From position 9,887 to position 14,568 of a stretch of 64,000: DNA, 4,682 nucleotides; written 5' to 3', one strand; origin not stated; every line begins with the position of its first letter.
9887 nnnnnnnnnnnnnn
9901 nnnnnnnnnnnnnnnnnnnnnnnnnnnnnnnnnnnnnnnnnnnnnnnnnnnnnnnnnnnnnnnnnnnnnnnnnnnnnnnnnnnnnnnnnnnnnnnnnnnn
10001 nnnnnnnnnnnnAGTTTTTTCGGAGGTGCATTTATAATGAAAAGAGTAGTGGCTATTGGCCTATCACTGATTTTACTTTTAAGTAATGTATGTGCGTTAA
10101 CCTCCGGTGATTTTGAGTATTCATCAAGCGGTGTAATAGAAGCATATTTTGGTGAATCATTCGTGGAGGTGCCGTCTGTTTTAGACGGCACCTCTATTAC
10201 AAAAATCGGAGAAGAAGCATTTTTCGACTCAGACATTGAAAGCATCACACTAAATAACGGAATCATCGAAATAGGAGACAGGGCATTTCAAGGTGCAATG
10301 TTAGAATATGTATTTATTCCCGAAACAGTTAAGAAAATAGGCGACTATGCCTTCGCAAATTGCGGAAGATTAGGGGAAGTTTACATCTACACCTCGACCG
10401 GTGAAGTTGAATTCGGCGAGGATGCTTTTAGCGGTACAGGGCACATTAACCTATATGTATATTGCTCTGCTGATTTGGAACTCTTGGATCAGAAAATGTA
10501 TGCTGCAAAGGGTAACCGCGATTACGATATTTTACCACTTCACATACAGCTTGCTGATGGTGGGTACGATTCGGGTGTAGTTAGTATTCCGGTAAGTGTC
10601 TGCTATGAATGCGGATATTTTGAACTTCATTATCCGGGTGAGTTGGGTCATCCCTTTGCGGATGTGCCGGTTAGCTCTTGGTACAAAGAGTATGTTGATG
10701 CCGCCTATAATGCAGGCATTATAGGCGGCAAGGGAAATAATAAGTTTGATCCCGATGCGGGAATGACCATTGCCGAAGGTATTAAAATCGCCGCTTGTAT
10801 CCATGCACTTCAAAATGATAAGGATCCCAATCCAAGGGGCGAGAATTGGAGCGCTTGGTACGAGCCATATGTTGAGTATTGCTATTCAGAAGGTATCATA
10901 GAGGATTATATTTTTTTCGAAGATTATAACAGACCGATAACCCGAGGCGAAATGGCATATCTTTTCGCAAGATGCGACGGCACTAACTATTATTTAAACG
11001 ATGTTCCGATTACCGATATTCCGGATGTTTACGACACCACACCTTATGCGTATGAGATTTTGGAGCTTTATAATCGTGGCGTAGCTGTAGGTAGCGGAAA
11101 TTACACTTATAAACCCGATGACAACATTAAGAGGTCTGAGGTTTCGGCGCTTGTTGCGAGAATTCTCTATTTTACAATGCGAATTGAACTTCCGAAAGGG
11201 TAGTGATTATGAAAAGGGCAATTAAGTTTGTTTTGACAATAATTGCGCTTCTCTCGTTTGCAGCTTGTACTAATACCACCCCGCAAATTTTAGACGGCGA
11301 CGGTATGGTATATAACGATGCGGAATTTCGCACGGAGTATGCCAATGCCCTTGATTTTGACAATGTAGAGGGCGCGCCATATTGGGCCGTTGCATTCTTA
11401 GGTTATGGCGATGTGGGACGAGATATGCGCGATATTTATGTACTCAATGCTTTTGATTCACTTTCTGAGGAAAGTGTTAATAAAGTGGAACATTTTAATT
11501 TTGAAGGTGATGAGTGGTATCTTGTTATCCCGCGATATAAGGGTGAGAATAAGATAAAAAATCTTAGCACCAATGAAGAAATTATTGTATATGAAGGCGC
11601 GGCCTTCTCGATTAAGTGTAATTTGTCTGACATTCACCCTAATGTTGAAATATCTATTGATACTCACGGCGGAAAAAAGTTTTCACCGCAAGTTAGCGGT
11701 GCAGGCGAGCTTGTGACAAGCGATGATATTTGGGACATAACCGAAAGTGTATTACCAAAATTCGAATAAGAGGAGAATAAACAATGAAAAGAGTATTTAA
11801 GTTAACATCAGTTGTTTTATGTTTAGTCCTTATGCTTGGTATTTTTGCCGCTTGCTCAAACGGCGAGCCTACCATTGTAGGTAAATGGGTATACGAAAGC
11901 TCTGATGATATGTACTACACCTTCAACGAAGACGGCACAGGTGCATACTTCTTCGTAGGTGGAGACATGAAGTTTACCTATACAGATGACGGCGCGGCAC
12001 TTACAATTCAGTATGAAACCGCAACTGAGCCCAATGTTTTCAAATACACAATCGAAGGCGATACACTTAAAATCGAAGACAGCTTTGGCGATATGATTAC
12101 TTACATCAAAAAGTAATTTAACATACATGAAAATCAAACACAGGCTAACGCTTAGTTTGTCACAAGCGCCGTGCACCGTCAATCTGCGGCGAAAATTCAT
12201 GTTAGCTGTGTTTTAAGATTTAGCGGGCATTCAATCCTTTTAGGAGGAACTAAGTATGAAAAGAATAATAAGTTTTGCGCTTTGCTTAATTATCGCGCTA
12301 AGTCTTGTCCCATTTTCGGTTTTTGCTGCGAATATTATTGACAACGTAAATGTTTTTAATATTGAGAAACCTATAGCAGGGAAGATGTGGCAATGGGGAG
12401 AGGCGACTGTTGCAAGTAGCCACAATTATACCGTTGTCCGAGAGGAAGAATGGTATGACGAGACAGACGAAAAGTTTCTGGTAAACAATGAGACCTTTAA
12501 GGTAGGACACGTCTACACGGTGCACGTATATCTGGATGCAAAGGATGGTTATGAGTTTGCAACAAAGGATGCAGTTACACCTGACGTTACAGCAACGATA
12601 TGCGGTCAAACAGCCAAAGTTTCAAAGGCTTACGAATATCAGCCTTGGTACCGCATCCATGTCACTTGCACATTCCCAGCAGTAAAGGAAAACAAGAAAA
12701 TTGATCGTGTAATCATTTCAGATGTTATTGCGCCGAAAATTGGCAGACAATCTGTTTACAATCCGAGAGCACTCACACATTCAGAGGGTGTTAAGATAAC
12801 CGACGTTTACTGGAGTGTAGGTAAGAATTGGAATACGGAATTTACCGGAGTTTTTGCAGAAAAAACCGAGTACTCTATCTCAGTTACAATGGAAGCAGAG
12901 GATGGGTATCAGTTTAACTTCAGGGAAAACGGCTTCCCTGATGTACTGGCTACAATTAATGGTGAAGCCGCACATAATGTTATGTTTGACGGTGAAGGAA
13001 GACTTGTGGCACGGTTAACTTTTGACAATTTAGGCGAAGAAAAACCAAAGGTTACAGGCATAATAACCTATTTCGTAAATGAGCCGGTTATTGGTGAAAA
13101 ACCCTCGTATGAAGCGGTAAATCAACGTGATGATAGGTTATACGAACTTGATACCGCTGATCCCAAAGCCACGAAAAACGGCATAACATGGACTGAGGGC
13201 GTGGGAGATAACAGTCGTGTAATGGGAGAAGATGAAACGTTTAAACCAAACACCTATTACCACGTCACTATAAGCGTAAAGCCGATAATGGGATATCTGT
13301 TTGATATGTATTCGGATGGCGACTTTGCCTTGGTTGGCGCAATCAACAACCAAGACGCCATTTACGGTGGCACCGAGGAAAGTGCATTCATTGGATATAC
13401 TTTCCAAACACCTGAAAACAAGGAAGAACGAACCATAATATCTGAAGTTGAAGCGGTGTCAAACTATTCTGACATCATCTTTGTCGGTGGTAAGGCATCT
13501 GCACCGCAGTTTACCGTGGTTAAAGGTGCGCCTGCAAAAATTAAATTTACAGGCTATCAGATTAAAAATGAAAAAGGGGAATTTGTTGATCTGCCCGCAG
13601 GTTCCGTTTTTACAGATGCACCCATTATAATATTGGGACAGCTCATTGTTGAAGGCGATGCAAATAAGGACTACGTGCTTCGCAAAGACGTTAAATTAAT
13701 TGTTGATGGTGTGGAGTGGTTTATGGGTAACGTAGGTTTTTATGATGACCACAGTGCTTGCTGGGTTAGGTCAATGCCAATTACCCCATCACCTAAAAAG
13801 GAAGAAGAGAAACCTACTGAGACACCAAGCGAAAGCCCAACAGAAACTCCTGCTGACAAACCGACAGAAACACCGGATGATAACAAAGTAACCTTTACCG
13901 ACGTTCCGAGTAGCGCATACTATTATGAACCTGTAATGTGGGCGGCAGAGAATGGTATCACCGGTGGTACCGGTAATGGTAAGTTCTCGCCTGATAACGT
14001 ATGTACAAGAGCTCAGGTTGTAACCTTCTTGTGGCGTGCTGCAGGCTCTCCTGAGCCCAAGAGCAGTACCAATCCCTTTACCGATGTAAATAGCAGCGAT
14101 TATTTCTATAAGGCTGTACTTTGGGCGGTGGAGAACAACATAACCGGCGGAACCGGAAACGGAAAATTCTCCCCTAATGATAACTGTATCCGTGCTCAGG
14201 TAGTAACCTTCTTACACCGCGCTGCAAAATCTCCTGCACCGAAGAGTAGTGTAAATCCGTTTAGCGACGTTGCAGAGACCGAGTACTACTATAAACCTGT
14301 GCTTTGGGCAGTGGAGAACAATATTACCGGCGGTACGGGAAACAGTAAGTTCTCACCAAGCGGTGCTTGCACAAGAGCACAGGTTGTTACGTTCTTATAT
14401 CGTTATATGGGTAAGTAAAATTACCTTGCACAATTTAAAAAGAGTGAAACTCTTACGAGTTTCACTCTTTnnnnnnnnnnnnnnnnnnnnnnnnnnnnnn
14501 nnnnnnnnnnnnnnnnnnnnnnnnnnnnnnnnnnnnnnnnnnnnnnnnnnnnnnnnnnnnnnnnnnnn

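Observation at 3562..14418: Surface-protein island: membrane-embedded LuxR regulator divergent from an eight-gene, same-strand cluster of mostly secreted proteins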

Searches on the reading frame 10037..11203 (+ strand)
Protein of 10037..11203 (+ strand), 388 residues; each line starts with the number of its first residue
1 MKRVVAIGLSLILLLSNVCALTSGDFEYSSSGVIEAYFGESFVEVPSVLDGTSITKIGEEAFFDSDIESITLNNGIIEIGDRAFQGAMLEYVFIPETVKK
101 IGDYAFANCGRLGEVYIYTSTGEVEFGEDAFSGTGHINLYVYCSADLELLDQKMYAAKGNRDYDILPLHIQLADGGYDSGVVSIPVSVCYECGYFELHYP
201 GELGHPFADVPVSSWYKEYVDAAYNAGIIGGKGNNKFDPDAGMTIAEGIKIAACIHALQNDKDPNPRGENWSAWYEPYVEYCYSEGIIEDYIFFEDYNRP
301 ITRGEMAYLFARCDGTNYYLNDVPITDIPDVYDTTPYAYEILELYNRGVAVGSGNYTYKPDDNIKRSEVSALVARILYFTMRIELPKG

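Call 4: search_protein_families(library=pfam, proteins=[window:10037-11203:+], max_evalue=0.01)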
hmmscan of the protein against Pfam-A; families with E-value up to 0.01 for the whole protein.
window:10037-11203:+ (388 aa): 2 families
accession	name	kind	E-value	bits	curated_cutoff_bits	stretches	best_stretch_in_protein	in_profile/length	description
PF00395.25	SLH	-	6.6e-21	74.4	20.8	2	206-244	1-39/44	S-layer homology domain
PF13306.12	LRR_5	-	1.8e-17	63.9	27.7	1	52-144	20-110/127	BspA type Leucine rich repeat region (6 copies)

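Call 51: search_protein_families(library=ncbifam, proteins=[window:10037-11203:+], max_evalue=0.01)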
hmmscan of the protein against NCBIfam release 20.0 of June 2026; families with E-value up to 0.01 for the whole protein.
window:10037-11203:+ (388 aa): 3 families
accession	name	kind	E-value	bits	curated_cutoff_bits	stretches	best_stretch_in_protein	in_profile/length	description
NF047961.1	adhesin_HupY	equivalog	7.1e-07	27.7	1250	1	54-116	463-525/978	leucine-rich repeat adhesin HupY/LrrG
NF045861.1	glide_Gli349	exception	5.4e-06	23.3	1750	1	52-108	2686-2743/3169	gliding machinery surface structure protein Gli349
NF033190.2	inl_like_NEAT_1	exception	0.00049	18.5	1275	0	213-247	648-682/754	NEAT domain-containing leucine-rich repeat protein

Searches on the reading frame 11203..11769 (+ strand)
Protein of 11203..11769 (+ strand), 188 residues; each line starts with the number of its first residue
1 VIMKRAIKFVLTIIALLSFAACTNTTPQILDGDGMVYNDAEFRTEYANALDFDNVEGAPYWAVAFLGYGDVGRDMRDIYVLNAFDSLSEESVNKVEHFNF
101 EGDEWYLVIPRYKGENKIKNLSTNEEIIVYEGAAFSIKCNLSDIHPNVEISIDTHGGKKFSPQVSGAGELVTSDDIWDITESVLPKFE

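Call 4: search_protein_families(library=pfam, proteins=[window:11203-11769:+], max_evalue=0.01)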
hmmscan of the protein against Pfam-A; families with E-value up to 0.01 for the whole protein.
window:11203-11769:+ (188 aa): 0 families

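Call 51: search_protein_families(library=ncbifam, proteins=[window:11203-11769:+], max_evalue=0.01)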
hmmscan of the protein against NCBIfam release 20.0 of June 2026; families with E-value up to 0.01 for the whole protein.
window:11203-11769:+ (188 aa): 1 family
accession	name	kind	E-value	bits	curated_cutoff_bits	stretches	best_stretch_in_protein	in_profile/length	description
NF050142.1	PG1828_fam_lipo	equivalog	0.0086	16.8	50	0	3-26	1-23/59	PG1828 family lipoprotein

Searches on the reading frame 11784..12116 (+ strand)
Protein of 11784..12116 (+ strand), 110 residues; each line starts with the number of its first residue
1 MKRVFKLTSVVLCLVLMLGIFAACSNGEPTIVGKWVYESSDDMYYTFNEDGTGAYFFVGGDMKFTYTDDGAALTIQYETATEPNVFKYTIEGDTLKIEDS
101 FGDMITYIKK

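Call 4: search_protein_families(library=pfam, proteins=[window:11784-12116:+], max_evalue=0.01)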
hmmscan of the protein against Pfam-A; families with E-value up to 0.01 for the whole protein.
window:11784-12116:+ (110 aa): 2 families
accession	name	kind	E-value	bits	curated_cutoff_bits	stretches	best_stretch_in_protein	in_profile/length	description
PF18692.7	DUF5640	-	1.4e-12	47.8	28.5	1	31-102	3-75/85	Family of unknown function (DUF5640)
PF13648.12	Lipocalin_4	-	9.6e-05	23.6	22.4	1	37-97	20-89/89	Lipocalin-like domain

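Call 51: search_protein_families(library=ncbifam, proteins=[window:11784-12116:+], max_evalue=0.01)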
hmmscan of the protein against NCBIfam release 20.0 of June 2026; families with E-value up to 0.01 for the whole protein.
window:11784-12116:+ (110 aa): 0 families

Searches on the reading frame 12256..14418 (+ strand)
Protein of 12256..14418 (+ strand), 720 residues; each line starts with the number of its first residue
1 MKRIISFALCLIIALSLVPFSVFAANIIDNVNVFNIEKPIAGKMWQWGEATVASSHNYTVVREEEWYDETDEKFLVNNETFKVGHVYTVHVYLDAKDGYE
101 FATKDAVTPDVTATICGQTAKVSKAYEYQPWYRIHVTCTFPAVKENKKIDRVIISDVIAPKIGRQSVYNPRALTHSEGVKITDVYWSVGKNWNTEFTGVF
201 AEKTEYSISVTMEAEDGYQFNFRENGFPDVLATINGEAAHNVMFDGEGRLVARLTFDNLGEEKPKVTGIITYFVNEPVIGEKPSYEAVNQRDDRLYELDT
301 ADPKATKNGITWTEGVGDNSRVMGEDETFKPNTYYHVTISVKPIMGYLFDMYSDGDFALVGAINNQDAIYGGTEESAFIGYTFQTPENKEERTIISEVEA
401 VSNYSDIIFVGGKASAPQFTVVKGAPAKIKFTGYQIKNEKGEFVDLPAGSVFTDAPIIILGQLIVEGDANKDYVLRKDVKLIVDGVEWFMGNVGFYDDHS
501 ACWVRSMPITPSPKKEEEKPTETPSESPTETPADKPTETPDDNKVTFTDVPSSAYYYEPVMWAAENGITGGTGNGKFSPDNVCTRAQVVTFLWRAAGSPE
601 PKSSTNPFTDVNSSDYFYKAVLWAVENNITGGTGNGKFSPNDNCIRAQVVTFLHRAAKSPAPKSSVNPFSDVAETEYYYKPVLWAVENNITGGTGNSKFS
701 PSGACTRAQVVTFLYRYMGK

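Call 4: search_protein_families(library=pfam, proteins=[window:12256-14418:+], max_evalue=0.01)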
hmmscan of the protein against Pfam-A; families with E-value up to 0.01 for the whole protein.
window:12256-14418:+ (720 aa): 1 family
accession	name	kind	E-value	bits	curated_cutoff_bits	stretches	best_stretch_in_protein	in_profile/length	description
PF00395.25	SLH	-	3.5e-38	129.8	20.8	3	546-588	1-43/44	S-layer homology domain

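Call 51: search_protein_families(library=ncbifam, proteins=[window:12256-14418:+], max_evalue=0.01)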
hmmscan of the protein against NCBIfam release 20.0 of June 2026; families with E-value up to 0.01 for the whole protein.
window:12256-14418:+ (720 aa): 1 family
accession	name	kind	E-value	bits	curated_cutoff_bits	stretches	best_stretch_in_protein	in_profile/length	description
NF033190.2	inl_like_NEAT_1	exception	8.7e-15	54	1275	1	542-719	577-753/754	NEAT domain-containing leucine-rich repeat protein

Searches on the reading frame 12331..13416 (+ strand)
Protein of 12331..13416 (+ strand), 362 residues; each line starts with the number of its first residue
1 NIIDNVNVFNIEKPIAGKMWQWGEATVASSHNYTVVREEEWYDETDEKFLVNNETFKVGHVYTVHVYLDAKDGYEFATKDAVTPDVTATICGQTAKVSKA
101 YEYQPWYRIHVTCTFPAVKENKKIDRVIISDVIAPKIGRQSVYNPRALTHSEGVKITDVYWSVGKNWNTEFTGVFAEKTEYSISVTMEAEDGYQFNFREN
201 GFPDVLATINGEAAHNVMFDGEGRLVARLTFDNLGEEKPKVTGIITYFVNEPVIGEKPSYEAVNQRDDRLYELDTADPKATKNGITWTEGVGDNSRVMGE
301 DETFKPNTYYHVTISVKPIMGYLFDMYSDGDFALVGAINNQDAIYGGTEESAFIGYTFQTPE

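Call 41: find_homologous_proteins(query=window:12331-13416:+, max_evalue=0.00001)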
Query seq(362 aa) (362 aa): 15 proteins with E <= 0.00001 among 1506 candidates.
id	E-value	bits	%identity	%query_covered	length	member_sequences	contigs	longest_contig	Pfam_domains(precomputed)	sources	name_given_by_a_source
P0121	5.4e-105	370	51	98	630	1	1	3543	PF00395.26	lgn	-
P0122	2.3e-103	364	51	98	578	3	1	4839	PF00395.26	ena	-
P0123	5.0e-103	363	51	98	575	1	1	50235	PF00395.26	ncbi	-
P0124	4.4e-102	360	50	98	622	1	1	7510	PF00395.26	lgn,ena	-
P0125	4.4e-102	360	50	98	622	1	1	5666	PF00395.26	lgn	-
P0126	4.4e-102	360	50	98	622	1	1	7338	PF00395.26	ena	-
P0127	4.8e-101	357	48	99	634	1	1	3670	PF00395.26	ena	-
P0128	1.4e-97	345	49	99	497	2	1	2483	-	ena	-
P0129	2.2e-96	341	49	96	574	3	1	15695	PF00395.26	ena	-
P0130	4.6e-93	330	46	99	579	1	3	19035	PF00395.26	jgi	-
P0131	3.8e-81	291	42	98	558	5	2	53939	PF00395.26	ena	-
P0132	2.8e-72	262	51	72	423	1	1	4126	PF00899.28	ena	-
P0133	2.8e-57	213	46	65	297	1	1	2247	-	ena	-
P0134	1.1e-40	158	48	50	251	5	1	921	-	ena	-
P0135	9.5e-39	152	47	47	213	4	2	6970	-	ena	-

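Call 46: predict_structure(alignment_id=A3)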
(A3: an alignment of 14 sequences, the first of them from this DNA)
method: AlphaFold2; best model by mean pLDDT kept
length: 362 residues; sequences in the alignment: 14
mean_pLDDT: 89.6   pTM: 0.56
mean pLDDT of the five models: 89.6, 88.0, 86.9, 86.1, 85.0
residues with pLDDT >= 90: 221; 70-90: 139; 50-70: 2; < 50: 0
segments of 3 or more residues with pLDDT < 50: none
pLDDT, mean of each block of 10 residues (from residue 1): 91 88 78 88 95 91 94 92 89 89 84 92 93 83 85 92 83 83 94 90 93 93 92 79 93 94 90 87 92 88 94 94 85 92 93 94 87
secondary structure, 60 per line:
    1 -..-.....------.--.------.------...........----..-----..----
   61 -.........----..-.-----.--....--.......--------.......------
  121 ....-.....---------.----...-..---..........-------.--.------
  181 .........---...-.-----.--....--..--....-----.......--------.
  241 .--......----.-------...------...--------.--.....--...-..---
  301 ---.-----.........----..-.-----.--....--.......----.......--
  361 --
elements in order: E5-9 E33-43 E62-70 E87-90 E93-99 E108-114 E121-124 E126-130 E154-163 E181-189 E193-195 E206-209 E216-219 E225-231 E244-249 E262-264 E271-273 E285-289 E310-318 E335-338 E341-347 E352-358

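Call 48: fold_search(model_id=the predicted structure, library=pdb)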
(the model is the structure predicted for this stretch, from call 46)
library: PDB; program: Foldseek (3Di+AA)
matches with E <= 10: 292; with E <= 0.001: 0
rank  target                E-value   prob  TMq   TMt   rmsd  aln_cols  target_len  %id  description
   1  8d6a_A                5.4e-03  0.25  0.13  0.13  18.7       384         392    9  Cryo-EM structure of human LIF signaling complex: model containing the interaction core region (released 2023-03-29)
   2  5uwv_C                1.6e-02  0.54  0.16  0.17  13.5       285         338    9  Crystal structure of Mycobacterium abscessus L,D-transpeptidase 2 (released 2017-08-16)
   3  2yn3_B                2.1e-02  0.33  0.16  0.20  14.3       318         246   11  Structural insight into the giant calcium-binding adhesin SiiE: implications for the adhesion of Salmonella enterica t (released 2013-04-03)
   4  2gys_A                2.2e-02  0.14  0.12  0.12  19.1       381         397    8  2.7 A structure of the extracellular domains of the human beta common receptor involved in IL-3, IL-5, and GM-CSF sign (released 2006-06-20)
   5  8bnq_A                2.3e-02  0.33  0.17  0.20  19.6       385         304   10  Crystal structure of the FnIII-tandem A84-A86 from the A-band of titin (released 2023-04-12)
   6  4nkq_A                3.0e-02  0.11  0.12  0.11  22.9       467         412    8  Structure of a Cytokine Receptor Complex (released 2015-09-23)
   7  5du7_C                3.1e-02  0.35  0.17  0.17  18.0       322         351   10  Crystal structure of ldtMt2 at 1.79 Angstrom resolution (released 2016-09-28)
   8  4qrb                  3.6e-02  0.23  0.15  0.16  18.4       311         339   11  Structure and specificity of L-D-Transpeptidase from Mycobacterium tuberculosis and antibiotic resistance: Calcium bindi (released 2015-12-23)
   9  5w1d                  3.6e-02  0.18  0.16  0.15  18.1       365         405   11  Crystal Structure of Mouse Protocadherin-15 EC4-7 (released 2018-06-06)
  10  3l5h_A                3.6e-02  0.15  0.15  0.10  24.8       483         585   10  Crystal structure of the full ectodomain of human gp130: New insights into the molecular assembly of receptor complexe (released 2010-05-19)
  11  5t4m_A                4.5e-02  0.10  0.14  0.14  22.6       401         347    9  Crystal Structure of Human Protocadherin-15 EC3-5 (released 2017-02-22)
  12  8pxy_A                4.7e-02  0.30  0.17  0.17  17.5       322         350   11  Crystal structure of the transpeptidase LdtMt2 C354S mutant from Mycobacterium tuberculosis in complex with natural su (released 2024-08-07)
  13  4zfq                  5.2e-02  0.21  0.15  0.15  19.2       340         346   10  Structure of M. tuberculosis (3,3) L,D-Transpeptidase, LdtMt5. (Meropenen-adduct form) (released 2015-09-02)
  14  6o4p_B                6.0e-02  0.35  0.20  0.24  15.8       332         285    8  The crystal structure of the interleukin 11 alpha receptor (released 2020-05-06)
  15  5dcc_B                6.4e-02  0.63  0.21  0.21  11.2       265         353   14  X-RAY CRYSTAL STRUCTURE OF a TEBIPENEM ADDUCT OF L,D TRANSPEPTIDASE 2 FROM MYCOBACTERIUM TUBERCULOSIS (released 2016-09-28)
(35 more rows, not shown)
